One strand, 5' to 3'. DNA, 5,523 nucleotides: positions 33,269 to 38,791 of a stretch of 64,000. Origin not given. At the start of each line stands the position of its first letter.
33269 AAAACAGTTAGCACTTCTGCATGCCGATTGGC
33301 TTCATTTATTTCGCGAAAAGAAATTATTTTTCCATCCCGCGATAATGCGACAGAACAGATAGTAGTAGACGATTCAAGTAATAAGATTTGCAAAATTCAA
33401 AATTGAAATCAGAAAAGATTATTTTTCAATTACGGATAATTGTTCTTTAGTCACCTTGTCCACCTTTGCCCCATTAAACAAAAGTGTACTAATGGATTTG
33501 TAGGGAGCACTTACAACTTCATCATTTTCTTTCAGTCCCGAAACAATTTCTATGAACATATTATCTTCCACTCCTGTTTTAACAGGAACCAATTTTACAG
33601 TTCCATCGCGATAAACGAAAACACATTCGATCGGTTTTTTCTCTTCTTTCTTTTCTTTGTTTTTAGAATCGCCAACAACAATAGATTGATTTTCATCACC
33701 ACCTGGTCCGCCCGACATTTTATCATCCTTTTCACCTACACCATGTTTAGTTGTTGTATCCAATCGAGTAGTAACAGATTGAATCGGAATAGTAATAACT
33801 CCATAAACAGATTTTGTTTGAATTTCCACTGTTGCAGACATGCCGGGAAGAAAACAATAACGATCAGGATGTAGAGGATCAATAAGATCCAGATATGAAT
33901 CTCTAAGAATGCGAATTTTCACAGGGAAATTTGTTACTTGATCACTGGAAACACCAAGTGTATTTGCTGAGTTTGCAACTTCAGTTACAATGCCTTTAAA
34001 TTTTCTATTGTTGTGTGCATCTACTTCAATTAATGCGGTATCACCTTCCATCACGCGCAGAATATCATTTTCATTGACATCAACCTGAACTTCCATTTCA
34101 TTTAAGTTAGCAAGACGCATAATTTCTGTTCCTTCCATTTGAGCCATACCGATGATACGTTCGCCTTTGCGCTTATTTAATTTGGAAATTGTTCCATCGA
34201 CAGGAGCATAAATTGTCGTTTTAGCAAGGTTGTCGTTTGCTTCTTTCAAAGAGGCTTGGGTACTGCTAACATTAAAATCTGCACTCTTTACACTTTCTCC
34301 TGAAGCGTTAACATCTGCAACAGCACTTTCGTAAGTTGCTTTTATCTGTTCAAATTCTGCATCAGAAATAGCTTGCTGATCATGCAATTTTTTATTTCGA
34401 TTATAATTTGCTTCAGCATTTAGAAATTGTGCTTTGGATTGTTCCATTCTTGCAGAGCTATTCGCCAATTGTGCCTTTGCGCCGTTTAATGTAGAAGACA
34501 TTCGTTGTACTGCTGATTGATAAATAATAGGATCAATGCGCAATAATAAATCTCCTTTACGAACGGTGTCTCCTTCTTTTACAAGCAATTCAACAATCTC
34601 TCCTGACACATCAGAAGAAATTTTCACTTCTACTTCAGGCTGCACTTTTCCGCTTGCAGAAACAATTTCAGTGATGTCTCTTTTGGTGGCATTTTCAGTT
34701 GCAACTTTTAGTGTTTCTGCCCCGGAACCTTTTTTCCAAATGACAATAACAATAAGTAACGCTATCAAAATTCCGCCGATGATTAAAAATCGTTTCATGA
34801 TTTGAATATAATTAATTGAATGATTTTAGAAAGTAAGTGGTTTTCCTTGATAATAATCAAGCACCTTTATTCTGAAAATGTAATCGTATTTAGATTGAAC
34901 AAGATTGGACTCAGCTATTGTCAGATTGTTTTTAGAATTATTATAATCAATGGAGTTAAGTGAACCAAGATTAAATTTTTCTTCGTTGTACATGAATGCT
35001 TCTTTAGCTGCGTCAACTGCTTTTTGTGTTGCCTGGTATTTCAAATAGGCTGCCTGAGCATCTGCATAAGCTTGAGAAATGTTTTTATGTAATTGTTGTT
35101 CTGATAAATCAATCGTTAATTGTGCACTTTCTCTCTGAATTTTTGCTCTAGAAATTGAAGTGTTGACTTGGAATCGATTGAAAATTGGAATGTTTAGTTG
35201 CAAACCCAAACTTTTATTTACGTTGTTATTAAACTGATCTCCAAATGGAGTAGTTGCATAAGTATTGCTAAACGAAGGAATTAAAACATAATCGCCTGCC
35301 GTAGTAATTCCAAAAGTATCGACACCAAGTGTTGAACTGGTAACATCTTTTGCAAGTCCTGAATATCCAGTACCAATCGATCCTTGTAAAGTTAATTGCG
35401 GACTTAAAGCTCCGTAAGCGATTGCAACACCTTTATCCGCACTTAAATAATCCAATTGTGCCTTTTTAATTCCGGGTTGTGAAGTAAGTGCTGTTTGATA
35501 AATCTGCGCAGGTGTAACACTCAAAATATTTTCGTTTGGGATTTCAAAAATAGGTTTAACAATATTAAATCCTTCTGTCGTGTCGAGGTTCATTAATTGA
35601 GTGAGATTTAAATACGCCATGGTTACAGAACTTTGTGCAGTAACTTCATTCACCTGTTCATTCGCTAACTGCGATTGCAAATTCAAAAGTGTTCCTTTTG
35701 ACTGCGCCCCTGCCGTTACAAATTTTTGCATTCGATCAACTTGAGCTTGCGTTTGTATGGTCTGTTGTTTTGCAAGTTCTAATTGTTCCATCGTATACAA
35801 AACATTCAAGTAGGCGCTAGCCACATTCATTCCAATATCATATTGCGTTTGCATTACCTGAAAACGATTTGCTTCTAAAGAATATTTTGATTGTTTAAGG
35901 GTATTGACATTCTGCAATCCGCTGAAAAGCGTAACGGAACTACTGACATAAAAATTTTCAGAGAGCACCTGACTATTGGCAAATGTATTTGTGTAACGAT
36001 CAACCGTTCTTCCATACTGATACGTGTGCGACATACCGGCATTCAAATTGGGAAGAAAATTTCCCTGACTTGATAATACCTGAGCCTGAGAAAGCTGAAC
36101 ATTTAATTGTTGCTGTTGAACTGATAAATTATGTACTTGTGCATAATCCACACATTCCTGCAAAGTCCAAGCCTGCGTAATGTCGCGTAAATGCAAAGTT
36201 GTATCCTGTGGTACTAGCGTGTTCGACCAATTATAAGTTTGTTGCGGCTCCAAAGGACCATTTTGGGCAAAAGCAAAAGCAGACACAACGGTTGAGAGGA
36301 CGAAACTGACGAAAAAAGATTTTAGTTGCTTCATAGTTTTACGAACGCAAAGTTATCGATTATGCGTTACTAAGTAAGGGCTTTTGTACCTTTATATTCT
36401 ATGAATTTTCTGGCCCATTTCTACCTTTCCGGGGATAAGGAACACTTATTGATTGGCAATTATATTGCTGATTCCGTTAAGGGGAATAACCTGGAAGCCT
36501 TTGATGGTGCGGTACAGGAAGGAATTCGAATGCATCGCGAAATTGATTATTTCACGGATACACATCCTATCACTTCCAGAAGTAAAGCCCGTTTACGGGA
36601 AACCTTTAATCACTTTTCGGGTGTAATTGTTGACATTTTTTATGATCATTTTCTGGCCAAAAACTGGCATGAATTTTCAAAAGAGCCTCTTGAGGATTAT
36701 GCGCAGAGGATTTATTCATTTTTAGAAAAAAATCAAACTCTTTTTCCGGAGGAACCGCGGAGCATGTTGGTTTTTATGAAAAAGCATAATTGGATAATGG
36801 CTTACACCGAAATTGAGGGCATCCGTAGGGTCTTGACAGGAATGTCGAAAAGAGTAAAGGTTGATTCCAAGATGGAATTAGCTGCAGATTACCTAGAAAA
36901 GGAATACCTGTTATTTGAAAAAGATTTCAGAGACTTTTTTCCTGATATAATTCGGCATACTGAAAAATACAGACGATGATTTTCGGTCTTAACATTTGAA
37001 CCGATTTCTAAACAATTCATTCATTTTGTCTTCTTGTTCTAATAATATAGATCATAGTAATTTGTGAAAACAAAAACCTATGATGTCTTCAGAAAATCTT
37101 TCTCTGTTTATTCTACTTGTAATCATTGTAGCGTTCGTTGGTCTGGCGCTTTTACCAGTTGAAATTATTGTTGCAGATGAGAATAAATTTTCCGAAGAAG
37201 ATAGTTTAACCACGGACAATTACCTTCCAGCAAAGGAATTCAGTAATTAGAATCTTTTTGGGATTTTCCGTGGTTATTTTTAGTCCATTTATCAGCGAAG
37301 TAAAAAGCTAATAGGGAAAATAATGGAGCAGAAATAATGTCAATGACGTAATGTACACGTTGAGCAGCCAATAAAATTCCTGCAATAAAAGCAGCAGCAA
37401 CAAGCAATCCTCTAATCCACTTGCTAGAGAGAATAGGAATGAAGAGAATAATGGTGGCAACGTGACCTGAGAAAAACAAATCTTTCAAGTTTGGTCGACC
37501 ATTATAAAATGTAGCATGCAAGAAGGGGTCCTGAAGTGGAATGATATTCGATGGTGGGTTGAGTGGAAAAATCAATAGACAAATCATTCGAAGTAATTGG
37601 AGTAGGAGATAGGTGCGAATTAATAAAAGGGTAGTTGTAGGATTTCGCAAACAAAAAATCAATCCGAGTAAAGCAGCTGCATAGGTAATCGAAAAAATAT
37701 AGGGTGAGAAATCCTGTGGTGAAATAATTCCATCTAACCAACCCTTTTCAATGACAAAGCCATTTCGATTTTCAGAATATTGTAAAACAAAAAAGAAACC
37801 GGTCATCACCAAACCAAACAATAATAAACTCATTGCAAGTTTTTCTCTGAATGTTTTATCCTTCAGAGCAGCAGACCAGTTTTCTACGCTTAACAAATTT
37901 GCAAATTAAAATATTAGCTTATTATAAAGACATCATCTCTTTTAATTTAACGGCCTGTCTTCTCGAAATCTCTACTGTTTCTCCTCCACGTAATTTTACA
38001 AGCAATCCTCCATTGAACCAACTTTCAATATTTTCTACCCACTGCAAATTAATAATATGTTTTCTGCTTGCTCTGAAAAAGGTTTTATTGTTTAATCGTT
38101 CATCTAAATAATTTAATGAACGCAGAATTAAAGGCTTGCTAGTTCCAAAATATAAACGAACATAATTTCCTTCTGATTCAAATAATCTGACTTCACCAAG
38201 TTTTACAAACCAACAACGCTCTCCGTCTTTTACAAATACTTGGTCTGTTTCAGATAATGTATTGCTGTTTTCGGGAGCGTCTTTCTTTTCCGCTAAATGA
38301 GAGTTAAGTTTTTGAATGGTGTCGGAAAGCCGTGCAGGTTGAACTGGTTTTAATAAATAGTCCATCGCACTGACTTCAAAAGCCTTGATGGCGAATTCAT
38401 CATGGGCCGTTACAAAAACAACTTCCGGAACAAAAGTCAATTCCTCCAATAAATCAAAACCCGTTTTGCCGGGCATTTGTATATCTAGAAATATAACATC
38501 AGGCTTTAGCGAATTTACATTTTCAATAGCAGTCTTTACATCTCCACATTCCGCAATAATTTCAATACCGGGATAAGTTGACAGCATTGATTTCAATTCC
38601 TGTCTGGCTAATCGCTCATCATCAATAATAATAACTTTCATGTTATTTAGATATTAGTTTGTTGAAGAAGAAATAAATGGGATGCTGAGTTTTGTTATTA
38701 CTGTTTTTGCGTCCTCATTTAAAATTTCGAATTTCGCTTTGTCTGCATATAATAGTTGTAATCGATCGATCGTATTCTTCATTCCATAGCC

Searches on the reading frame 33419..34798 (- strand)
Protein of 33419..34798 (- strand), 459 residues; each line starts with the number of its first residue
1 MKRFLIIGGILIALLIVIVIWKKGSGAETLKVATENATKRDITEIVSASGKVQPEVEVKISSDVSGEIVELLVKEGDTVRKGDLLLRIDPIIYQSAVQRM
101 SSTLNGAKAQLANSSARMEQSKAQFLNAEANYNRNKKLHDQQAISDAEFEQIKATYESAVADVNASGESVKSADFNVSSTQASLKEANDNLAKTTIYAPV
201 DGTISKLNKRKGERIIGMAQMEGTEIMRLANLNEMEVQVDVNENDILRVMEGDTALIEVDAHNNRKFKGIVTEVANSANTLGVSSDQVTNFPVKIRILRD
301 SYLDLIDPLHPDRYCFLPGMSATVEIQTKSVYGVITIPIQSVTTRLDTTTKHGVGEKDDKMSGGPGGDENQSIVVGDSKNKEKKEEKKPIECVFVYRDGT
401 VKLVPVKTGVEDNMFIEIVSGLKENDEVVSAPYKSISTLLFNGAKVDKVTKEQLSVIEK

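Call 7: search_protein_families(library=pfam, proteins=[window:33419-34798:-], max_evalue=0.01)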
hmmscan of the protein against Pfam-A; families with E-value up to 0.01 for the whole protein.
window:33419-34798:- (459 aa): 6 families
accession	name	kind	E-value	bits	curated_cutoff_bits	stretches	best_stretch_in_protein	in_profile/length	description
PF16576.10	HlyD_D23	-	2.2e-17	63.5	30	1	44-279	4-189/214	Barrel-sandwich domain of CusB or HlyD membrane-fusion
PF13437.12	HlyD_3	-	6e-14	53.1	22.2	1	195-298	1-94/106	HlyD family secretion protein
PF13533.13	Biotin_lipoyl_2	-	4.3e-13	49.2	29.8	1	58-89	1-32/32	Biotin-lipoyl like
PF00364.28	Biotin_lipoyl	-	1.7e-07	31.4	22.1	1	56-88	41-73/73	Biotin-requiring enzyme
PF00358.26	PTS_EIIA_1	-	3.3e-06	27.3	27.2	0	64-92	79-107/127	phosphoenolpyruvate-dependent sugar phosphotransferase system, EIIA 1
PF09851.14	SHOCT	-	0.0052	16.9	27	0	136-154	7-25/28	Short C-terminal domain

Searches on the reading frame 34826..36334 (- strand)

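Call 44: search_protein_families(library=pfam, proteins=[window:34826-36334:-], max_evalue=0.001)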
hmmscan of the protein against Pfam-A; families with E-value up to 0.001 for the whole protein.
window:34826-36334:- (502 aa): 1 family
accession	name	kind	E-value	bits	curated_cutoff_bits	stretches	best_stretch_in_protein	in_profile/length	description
PF02321.23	OEP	-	2e-49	168.4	22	2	58-249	1-187/187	Outer membrane efflux protein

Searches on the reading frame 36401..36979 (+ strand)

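Call 44: search_protein_families(library=pfam, proteins=[window:36401-36979:+], max_evalue=0.001)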
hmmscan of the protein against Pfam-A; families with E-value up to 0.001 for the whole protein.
window:36401-36979:+ (192 aa): 1 family
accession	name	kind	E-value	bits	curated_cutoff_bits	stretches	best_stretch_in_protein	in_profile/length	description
PF04336.18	ACP_PD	-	6.7e-69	232.1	27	1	1-183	1-183/183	Acyl carrier protein phosphodiesterase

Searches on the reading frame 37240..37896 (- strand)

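Call 44: search_protein_families(library=pfam, proteins=[window:37240-37896:-], max_evalue=0.001)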
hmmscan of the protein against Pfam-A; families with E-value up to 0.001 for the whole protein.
window:37240-37896:- (218 aa): 1 family
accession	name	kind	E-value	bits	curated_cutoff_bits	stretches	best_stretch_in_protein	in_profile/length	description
PF14360.12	PAP2_C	-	4.8e-07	30.7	27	1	139-200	4-71/74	PAP2 superfamily C-terminal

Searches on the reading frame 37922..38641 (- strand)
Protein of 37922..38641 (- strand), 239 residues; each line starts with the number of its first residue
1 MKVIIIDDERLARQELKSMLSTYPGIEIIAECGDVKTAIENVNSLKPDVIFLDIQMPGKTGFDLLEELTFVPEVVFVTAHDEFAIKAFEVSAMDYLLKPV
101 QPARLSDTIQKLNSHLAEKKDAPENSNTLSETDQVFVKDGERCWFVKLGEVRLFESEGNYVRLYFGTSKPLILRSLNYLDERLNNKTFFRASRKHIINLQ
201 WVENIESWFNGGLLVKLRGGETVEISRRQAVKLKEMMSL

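Call 44: search_protein_families(library=pfam, proteins=[window:37922-38641:-], max_evalue=0.001)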
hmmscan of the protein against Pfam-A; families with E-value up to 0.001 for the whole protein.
window:37922-38641:- (239 aa): 2 families
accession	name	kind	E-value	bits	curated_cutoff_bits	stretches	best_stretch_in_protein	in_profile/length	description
PF00072.30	Response_reg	-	6.9e-24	84.6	30.2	1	3-109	1-110/111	Response regulator receiver domain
PF04397.21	LytTR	-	2.2e-21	76.3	22.6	1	142-237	2-97/98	LytTr DNA-binding domain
